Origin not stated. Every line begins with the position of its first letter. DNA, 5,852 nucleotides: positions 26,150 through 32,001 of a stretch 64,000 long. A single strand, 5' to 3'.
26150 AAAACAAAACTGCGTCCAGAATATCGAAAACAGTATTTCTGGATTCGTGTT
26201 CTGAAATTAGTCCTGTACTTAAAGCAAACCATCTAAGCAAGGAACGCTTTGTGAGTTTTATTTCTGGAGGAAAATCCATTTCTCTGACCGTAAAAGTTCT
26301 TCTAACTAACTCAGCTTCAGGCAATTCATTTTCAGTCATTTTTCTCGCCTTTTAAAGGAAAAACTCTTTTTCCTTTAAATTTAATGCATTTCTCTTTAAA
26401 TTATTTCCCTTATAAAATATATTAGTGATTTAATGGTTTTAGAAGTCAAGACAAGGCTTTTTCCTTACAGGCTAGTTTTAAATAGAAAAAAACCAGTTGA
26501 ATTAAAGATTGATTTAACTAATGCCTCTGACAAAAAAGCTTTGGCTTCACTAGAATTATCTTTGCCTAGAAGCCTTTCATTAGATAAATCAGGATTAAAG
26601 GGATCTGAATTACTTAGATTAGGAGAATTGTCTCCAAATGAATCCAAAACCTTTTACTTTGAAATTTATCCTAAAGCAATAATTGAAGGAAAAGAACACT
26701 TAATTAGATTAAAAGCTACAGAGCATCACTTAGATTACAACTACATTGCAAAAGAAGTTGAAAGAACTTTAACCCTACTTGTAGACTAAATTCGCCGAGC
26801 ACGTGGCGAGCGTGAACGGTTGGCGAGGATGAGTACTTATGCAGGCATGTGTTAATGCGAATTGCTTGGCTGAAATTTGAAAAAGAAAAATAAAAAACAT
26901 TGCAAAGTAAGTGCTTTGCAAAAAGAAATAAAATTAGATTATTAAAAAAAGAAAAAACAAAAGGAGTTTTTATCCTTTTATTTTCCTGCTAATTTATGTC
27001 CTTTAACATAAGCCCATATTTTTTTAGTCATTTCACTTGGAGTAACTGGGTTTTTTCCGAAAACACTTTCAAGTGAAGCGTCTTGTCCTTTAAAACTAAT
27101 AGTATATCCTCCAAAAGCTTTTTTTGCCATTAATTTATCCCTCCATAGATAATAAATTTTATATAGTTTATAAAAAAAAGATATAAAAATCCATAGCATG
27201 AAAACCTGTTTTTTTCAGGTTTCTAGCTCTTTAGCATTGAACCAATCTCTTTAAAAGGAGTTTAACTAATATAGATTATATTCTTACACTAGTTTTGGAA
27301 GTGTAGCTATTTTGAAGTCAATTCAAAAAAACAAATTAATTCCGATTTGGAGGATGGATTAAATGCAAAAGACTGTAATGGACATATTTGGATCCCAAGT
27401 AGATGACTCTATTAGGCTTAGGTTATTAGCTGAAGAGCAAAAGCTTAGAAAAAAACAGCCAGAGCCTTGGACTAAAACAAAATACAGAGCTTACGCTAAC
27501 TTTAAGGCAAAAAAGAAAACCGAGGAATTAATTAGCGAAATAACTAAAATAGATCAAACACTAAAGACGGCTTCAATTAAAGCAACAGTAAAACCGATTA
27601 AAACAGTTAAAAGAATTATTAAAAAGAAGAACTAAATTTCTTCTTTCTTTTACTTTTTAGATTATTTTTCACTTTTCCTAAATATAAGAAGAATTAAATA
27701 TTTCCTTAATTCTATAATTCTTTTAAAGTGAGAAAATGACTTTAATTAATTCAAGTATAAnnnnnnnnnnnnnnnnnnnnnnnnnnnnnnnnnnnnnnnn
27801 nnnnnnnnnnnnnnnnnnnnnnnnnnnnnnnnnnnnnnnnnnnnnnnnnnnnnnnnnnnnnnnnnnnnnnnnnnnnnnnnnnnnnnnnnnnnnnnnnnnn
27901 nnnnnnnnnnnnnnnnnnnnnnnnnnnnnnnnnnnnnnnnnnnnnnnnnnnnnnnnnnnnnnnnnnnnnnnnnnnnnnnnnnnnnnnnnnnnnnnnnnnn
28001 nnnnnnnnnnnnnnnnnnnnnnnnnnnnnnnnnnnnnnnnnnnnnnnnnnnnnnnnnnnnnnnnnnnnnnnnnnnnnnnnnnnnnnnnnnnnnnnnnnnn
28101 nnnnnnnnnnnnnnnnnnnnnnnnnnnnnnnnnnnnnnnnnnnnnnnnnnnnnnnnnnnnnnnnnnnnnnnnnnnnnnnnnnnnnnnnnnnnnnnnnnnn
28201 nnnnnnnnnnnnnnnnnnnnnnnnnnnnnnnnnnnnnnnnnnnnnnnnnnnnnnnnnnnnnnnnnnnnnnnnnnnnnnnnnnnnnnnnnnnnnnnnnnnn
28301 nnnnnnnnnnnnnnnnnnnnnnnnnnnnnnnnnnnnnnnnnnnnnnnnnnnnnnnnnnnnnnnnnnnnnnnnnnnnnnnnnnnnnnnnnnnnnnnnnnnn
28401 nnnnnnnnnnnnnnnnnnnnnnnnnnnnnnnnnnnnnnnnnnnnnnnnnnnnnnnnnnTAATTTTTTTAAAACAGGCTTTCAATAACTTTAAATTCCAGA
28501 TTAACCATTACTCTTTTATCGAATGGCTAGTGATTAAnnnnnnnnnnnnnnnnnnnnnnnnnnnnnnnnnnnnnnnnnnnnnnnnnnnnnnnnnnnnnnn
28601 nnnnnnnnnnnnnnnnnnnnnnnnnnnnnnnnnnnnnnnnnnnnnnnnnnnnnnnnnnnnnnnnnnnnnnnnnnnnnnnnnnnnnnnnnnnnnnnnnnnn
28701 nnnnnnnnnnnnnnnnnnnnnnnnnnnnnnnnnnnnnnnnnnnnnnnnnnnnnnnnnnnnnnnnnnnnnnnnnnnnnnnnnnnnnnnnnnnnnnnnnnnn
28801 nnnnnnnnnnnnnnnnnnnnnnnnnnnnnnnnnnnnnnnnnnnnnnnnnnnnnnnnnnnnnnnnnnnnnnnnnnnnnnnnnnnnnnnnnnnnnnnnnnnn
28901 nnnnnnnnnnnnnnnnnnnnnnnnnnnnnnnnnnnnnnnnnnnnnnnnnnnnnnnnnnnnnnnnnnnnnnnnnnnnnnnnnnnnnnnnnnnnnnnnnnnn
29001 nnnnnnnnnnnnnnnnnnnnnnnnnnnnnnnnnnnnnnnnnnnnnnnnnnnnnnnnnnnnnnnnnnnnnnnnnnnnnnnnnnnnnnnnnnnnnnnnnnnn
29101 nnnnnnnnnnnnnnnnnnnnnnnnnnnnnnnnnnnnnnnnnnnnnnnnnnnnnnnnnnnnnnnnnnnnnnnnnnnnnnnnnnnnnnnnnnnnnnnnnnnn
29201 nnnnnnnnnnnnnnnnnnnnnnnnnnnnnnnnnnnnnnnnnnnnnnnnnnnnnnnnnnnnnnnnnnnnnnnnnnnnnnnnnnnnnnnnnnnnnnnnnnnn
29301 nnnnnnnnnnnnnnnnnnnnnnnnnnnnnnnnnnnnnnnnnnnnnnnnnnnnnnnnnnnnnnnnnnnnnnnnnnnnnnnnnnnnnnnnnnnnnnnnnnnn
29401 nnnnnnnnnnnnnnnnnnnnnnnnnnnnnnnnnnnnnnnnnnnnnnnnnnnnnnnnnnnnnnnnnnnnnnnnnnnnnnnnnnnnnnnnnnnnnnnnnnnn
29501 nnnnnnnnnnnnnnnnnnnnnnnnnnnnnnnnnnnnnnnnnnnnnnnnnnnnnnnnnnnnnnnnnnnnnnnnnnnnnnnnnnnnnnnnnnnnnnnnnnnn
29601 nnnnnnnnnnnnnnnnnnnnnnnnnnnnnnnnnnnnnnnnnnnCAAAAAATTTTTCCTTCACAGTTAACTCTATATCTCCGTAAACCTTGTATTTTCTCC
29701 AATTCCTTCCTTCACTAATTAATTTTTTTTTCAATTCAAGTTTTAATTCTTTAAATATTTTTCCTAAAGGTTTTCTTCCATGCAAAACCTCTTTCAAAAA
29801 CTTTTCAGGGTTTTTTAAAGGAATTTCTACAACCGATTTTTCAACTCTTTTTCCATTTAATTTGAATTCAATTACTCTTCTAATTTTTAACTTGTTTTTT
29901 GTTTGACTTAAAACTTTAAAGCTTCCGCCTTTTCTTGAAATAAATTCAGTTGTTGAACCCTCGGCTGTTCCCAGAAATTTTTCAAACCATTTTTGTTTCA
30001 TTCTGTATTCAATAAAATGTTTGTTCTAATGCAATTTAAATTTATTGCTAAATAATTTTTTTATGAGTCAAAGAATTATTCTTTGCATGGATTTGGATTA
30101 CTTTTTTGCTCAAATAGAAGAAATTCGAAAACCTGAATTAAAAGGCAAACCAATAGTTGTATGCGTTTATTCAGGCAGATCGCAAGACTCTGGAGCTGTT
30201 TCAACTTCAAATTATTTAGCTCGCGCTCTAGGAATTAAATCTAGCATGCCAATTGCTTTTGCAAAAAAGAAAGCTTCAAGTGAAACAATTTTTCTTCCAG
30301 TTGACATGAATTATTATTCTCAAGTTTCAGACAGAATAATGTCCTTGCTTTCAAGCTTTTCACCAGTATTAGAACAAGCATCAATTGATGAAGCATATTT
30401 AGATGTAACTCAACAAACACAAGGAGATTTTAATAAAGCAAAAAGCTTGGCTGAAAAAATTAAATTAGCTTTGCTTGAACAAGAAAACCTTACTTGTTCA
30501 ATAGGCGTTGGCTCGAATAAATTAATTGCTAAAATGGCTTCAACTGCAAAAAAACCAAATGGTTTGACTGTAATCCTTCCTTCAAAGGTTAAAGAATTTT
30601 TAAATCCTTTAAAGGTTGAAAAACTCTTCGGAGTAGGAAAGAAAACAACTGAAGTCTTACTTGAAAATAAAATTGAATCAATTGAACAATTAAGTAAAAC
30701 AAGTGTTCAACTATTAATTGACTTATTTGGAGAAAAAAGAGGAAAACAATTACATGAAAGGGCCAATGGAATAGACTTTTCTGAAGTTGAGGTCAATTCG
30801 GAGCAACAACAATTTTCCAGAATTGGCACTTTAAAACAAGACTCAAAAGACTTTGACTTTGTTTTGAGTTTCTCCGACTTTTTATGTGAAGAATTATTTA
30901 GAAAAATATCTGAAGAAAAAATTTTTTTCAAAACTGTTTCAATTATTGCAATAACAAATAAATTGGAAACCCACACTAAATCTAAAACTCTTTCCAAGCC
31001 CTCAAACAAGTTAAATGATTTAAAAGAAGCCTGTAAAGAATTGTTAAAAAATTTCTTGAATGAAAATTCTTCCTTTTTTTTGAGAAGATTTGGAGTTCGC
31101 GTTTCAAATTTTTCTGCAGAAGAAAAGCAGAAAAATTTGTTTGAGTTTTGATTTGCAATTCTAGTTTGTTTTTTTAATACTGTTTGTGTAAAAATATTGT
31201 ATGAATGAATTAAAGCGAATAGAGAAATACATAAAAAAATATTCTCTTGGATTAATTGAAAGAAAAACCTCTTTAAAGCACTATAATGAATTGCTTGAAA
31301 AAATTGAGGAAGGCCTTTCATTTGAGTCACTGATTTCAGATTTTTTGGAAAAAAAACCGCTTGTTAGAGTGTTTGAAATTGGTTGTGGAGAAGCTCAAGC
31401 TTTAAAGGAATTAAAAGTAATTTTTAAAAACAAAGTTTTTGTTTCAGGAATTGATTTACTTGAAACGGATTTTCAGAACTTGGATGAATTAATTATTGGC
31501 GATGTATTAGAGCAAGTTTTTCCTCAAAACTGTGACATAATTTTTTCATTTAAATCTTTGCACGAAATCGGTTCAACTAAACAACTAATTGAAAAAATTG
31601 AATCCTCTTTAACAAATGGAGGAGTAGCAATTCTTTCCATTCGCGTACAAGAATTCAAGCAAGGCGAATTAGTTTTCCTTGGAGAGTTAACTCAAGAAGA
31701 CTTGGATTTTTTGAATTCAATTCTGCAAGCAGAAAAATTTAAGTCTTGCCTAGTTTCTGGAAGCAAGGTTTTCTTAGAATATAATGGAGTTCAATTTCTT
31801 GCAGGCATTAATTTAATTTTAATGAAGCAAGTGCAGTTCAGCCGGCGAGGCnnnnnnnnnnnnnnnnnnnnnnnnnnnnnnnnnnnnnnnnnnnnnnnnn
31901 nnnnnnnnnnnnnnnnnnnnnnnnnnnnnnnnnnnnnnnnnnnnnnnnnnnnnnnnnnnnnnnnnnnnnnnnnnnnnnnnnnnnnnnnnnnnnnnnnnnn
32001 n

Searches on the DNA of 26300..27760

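Call 55: search_rna_families(source=window, start=26300, end=27760, threshold=evalue, max_evalue=1)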
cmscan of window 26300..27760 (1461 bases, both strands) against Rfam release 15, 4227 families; matches with E-value up to 1: 1.
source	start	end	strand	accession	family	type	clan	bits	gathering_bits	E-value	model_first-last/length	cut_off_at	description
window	27575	27621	+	RF00459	MPMV_package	Cis-reg;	-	15.9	54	0.81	160-206/279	no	Mason-Pfizer monkey virus packaging signal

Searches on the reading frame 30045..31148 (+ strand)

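Call 30: search_protein_families(library=pfam, proteins=[window:30045-31148:+], max_evalue=0.00001)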
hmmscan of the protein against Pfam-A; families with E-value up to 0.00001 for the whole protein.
window:30045-31148:+ (368 aa): 4 families
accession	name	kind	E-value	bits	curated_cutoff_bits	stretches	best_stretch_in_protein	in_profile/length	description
PF00817.25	IMS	-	2.5e-45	154.5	23.2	1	16-166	2-147/148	impB/mucB/samB family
PF11799.13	IMS_C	-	1.6e-15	57.9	20.7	1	255-364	2-108/109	impB/mucB/samB family C-terminal domain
PF21999.2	IMS_HHH_1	-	1.1e-07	32.7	27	1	194-244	3-53/53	DNA polymerase-iota, thumb domain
PF11798.14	IMS_HHH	-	6.9e-06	26.4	24.4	0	179-207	1-28/32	IMS family HHH motif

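Call 70: search_protein_families(library=ncbifam, proteins=[window:30045-31148:+], max_evalue=0.00001)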
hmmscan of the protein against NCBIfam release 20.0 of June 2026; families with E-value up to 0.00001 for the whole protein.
window:30045-31148:+ (368 aa): 10 families
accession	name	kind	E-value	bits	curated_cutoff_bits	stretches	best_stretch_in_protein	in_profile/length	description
NF002292.0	PRK01216.1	equivalog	2.6e-89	299.7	339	1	11-366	2-349/351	DNA polymerase IV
NF002677.0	PRK02406.1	equivalog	9.4e-79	265.1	256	1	8-362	4-349/357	DNA polymerase IV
NF002882.0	PRK03348.1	equivalog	8.8e-76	255.5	389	1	7-367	2-354/461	DNA polymerase IV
NF010731.0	PRK14133.1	equivalog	2e-75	254.2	362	1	9-362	2-342/352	DNA polymerase IV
NF002492.0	PRK01810.1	equivalog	1.3e-72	244.9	399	1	8-368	8-364/412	DNA polymerase IV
NF002883.0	PRK03352.1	equivalog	3.3e-62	210.7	330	1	8-354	3-340/347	DNA polymerase IV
NF002848.0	PRK03103.1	subfamily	3.6e-62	210.1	381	1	8-367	2-362/410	DNA polymerase IV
NF002751.0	PRK02794.1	equivalog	3.9e-58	197.3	371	1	12-362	40-380/425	DNA polymerase IV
NF003015.0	PRK03858.1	subfamily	3.9e-56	190.8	367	1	7-363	4-350/399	DNA polymerase IV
NF002955.0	PRK03609.1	subfamily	5.3e-26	91.5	431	1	15-366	5-361/422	translesion error-prone DNA polymerase V subunit UmuC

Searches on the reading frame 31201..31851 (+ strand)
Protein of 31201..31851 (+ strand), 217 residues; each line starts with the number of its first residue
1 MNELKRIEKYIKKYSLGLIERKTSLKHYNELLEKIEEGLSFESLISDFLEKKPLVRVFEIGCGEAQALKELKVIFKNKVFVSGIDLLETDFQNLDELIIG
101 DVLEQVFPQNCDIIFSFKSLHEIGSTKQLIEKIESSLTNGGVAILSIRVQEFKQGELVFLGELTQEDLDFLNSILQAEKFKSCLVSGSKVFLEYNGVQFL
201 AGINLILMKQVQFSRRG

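Call 30: search_protein_families(library=pfam, proteins=[window:31201-31851:+], max_evalue=0.00001)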
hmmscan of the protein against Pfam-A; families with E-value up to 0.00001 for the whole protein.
window:31201-31851:+ (217 aa): 1 family
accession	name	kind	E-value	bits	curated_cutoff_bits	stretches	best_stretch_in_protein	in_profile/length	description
PF13847.12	Methyltransf_31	-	5.8e-06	26.5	27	0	55-151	5-117/145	Methyltransferase domain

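Call 70: search_protein_families(library=ncbifam, proteins=[window:31201-31851:+], max_evalue=0.00001)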
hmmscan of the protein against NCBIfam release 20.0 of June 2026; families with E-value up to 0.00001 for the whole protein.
window:31201-31851:+ (217 aa): 1 family
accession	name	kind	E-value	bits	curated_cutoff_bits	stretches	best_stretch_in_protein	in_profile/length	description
TIGR02072.1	BioC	equivalog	2.5e-08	34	184.95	1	48-196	26-187/244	malonyl-ACP O-methyltransferase BioC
